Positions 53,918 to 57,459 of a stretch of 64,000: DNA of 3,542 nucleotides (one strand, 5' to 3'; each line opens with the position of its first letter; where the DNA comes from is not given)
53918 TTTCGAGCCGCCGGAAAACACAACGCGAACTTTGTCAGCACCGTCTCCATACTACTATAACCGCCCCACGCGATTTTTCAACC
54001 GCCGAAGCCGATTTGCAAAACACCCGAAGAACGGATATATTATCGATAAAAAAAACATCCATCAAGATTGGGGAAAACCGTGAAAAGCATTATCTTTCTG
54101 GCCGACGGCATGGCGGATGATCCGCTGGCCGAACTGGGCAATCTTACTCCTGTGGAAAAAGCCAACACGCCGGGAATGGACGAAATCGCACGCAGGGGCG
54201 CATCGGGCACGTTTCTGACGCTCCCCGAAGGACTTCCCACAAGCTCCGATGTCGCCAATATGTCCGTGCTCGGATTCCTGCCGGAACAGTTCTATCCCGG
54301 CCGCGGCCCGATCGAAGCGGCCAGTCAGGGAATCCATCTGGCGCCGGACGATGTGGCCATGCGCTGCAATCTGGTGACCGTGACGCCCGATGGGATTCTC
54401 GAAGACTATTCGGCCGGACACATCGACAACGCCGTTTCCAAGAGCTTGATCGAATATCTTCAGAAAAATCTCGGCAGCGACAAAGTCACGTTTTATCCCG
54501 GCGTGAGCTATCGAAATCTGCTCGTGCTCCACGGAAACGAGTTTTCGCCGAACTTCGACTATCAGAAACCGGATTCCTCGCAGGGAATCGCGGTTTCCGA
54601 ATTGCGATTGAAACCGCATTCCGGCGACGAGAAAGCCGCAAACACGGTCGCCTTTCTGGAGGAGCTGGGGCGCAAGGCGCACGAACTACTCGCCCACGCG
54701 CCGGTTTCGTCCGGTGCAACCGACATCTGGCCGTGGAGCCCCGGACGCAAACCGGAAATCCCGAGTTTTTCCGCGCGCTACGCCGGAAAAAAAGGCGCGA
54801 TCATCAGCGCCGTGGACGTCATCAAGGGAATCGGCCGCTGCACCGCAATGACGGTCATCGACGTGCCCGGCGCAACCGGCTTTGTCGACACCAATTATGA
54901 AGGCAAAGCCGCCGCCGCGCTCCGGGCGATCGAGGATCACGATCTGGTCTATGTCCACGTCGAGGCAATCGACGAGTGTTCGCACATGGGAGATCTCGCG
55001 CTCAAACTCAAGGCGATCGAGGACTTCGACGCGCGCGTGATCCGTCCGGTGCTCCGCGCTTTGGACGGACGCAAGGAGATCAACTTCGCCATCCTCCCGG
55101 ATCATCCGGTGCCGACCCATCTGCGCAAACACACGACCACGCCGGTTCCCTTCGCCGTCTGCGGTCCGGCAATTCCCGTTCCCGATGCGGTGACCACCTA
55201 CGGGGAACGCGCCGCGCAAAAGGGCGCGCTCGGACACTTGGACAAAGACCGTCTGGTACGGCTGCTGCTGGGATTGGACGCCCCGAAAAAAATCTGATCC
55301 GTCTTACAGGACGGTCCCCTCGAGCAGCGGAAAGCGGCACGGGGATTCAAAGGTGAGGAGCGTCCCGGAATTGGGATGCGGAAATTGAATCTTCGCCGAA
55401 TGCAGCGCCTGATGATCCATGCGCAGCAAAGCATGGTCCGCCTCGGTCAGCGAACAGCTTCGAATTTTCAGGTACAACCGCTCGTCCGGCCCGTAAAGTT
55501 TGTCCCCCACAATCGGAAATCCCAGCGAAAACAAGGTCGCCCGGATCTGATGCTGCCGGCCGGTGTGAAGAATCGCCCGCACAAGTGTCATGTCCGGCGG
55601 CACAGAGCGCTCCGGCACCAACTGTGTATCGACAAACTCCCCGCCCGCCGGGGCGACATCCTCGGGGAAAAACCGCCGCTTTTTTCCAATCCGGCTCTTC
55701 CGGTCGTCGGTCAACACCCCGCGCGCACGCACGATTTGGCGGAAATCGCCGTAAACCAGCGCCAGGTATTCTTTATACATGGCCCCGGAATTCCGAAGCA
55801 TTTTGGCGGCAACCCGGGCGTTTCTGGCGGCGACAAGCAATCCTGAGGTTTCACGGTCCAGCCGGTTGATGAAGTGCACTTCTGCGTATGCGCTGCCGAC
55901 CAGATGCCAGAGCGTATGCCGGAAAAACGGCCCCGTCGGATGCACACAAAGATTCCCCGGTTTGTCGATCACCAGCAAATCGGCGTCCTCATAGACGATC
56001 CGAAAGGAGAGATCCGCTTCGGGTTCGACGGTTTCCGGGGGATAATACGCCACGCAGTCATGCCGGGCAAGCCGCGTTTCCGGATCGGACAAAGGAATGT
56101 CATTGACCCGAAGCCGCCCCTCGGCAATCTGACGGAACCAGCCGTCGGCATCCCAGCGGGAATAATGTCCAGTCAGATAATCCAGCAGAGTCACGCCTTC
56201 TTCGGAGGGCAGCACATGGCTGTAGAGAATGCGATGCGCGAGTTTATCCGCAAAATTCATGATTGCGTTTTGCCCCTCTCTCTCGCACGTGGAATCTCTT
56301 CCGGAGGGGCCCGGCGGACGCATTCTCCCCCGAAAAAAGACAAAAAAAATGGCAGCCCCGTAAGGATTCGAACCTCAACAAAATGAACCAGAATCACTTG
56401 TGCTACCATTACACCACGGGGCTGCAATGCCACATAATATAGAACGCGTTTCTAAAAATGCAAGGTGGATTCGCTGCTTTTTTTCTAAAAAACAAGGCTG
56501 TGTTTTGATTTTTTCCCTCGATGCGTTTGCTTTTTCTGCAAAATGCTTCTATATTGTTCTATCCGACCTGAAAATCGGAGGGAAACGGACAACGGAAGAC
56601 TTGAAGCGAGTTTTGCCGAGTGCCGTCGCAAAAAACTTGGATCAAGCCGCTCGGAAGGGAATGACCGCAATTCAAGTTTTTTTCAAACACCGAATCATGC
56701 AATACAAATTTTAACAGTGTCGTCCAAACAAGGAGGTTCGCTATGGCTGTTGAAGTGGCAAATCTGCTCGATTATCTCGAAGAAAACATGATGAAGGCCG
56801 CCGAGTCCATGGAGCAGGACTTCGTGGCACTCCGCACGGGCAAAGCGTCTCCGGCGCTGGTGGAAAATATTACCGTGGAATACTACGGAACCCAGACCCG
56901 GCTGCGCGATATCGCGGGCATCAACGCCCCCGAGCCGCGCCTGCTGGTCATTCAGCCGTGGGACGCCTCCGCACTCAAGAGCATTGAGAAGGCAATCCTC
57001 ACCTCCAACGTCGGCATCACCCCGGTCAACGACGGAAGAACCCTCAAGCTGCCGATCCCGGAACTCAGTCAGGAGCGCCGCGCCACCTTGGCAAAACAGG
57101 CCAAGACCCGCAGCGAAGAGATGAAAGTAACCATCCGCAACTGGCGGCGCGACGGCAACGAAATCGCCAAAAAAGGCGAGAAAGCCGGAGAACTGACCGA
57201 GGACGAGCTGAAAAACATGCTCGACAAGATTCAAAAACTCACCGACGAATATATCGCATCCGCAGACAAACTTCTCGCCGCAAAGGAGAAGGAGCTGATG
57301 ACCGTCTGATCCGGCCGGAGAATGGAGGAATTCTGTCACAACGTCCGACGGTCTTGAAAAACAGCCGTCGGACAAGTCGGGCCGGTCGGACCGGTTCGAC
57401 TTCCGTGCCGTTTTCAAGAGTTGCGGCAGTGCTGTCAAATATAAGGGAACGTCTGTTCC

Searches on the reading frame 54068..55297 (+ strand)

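Call 19: search_protein_families(library=pfam, proteins=[window:54068-55297:+])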
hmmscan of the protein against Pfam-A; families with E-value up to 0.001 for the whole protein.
window:54068-55297:+ (409 aa): 2 families
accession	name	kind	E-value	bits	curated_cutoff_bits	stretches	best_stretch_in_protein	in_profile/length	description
PF10143.14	PhosphMutase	-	1.3e-45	155.8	21.5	1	41-213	1-169/170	2,3-bisphosphoglycerate-independent phosphoglycerate mutase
PF01676.23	Metalloenzyme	-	3.8e-39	135.2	24.3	1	7-399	3-248/252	Metalloenzyme superfamily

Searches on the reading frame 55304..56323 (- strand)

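Call 66: search_protein_families(library=pfam, proteins=[window:55304-56323:-], max_evalue=0.00001)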
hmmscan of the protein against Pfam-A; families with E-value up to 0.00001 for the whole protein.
window:55304-56323:- (339 aa): 1 family
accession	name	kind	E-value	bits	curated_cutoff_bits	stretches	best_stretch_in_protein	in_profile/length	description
PF00849.27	PseudoU_synth_2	-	4.8e-19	69.5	26.8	1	115-264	1-150/152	RNA pseudouridylate synthase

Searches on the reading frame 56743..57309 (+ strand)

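Call 19: search_protein_families(library=pfam, proteins=[window:56743-57309:+])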
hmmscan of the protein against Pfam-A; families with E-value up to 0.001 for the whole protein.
window:56743-57309:+ (188 aa): 1 family
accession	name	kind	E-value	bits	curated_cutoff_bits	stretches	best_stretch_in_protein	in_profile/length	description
PF01765.24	RRF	-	1.9e-61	207.1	29.7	1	24-186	2-164/164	Ribosome recycling factor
